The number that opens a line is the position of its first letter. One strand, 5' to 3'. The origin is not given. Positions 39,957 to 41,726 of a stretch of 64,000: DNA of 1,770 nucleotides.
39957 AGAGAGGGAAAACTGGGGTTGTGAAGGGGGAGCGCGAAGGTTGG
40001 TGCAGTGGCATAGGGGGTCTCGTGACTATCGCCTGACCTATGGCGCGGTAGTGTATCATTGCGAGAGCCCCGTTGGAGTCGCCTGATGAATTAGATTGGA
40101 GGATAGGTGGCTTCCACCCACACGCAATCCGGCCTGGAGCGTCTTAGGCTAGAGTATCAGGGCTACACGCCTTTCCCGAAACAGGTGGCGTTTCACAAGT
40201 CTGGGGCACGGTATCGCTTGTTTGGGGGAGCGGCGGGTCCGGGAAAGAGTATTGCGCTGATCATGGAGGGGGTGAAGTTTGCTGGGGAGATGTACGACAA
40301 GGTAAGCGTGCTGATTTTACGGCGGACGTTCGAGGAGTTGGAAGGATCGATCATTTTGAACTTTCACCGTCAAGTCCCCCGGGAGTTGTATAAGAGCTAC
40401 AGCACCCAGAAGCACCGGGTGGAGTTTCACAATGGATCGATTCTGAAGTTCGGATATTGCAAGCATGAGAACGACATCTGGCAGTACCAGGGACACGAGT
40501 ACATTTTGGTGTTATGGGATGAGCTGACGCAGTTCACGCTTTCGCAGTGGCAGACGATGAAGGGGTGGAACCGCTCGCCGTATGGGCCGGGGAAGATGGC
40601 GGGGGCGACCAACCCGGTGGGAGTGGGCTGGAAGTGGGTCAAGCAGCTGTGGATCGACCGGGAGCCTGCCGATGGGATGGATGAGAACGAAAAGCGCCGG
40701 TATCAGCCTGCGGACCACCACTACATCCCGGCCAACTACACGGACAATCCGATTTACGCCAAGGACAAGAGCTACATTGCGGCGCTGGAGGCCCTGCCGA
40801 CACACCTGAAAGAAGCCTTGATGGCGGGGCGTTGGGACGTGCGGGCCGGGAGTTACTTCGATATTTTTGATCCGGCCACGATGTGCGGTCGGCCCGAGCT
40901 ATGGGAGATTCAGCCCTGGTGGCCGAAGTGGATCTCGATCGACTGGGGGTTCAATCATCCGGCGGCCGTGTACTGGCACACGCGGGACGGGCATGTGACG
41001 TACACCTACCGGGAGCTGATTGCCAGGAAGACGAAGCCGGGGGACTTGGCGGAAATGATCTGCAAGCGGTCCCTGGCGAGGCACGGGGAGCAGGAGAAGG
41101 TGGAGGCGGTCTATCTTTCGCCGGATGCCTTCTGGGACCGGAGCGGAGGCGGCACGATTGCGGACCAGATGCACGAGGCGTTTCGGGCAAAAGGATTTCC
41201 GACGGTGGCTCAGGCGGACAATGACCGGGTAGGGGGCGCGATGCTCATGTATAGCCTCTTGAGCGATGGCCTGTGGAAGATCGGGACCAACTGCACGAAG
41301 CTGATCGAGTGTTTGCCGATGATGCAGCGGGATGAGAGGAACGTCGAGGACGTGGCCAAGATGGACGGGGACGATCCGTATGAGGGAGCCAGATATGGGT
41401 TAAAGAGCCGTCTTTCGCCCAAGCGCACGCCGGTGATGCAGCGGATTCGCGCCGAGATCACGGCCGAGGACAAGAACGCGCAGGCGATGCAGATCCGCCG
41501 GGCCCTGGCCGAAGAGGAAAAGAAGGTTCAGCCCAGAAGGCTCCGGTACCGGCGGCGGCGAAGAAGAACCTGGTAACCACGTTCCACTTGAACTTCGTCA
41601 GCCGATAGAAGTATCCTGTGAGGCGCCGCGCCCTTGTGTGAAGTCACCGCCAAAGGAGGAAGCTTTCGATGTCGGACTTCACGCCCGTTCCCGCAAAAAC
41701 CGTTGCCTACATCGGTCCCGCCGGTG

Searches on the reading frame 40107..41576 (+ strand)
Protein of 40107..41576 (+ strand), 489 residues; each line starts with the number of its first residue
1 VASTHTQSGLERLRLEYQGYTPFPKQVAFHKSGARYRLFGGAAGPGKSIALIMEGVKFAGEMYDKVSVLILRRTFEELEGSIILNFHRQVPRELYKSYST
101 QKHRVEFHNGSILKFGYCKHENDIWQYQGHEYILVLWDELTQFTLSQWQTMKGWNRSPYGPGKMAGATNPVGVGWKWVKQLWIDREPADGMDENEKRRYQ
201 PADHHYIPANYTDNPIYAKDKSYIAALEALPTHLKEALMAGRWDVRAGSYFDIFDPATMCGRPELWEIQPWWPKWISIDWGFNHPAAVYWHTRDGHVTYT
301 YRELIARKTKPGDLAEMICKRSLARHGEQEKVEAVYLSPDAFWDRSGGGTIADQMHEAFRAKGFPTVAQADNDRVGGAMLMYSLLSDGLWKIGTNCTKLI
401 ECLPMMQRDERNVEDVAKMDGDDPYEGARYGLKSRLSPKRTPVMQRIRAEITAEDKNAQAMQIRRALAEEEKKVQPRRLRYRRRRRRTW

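Call 6: search_protein_families(library=pfam, proteins=[window:40107-41576:+], max_evalue=0.001)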
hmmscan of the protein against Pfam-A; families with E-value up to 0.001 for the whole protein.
window:40107-41576:+ (489 aa): 1 family
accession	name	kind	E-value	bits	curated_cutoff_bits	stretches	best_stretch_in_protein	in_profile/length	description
PF04466.19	Terminase_3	-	3.4e-08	33.7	23.2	1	36-224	4-180/201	Phage terminase large subunit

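Call 18: list_cluster_members(proteins=[P0241, P0001, P0123, window:40107-41576:+, window:37924-38958:-, window:33455-34303:+])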
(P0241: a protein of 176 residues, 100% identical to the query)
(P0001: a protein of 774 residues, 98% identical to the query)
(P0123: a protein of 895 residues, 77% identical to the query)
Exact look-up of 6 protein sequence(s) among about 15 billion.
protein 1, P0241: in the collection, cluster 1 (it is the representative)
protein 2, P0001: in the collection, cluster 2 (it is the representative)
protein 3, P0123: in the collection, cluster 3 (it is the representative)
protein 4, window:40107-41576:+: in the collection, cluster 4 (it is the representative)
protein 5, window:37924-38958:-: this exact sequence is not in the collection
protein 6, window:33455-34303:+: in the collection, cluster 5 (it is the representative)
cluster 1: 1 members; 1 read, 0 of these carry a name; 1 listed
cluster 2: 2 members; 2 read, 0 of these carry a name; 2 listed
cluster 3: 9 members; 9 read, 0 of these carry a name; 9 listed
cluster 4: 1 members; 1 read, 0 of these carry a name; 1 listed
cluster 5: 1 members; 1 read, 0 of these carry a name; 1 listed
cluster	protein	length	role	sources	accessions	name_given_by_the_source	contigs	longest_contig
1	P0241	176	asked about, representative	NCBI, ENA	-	-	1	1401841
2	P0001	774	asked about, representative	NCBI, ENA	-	-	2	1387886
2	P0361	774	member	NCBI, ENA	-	-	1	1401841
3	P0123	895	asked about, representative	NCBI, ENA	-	-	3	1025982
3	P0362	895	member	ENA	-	-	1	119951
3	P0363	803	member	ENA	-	-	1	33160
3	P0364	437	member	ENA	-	-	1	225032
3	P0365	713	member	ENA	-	-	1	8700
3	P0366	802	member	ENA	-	-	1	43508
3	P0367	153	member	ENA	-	-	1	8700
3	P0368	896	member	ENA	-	-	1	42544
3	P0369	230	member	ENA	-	-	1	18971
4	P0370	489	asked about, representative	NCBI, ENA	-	-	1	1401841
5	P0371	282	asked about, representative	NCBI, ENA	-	-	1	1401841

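Call 47: search_protein_families(library=phrogs, proteins=[window:40107-41576:+], max_evalue=0.001)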
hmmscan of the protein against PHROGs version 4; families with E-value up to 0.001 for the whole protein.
window:40107-41576:+ (489 aa): 5 families
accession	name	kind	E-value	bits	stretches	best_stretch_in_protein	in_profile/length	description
phrog_979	-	head and packaging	4.8e-37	128.9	1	18-251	150-416/642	terminase large subunit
phrog_2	-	head and packaging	9.2e-33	115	1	20-448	264-607/807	terminase large subunit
phrog_9526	-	head and packaging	1.8e-09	38.4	1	25-192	14-188/280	terminase large subunit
phrog_5653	-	head and packaging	1.4e-07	32.5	1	241-447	1-191/199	terminase large subunit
phrog_3717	-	head and packaging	8.3e-07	29.7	1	28-161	17-152/277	terminase large subunit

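Call 49: find_related_loci(query=window:40107-41576:+, collection=viral_contigs, flank=10000)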
Query window:40107-41576:+ (489 aa) in viral_contigs; peptide patterns used: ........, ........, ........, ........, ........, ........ (x = any residue, [..] = any of these).
1 stretches matched a pattern; 1 encode a relative of the query (tblastn E <= 1e-3); 1 distinct loci.
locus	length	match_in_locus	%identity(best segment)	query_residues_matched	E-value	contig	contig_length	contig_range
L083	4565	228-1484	28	69-434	1e-39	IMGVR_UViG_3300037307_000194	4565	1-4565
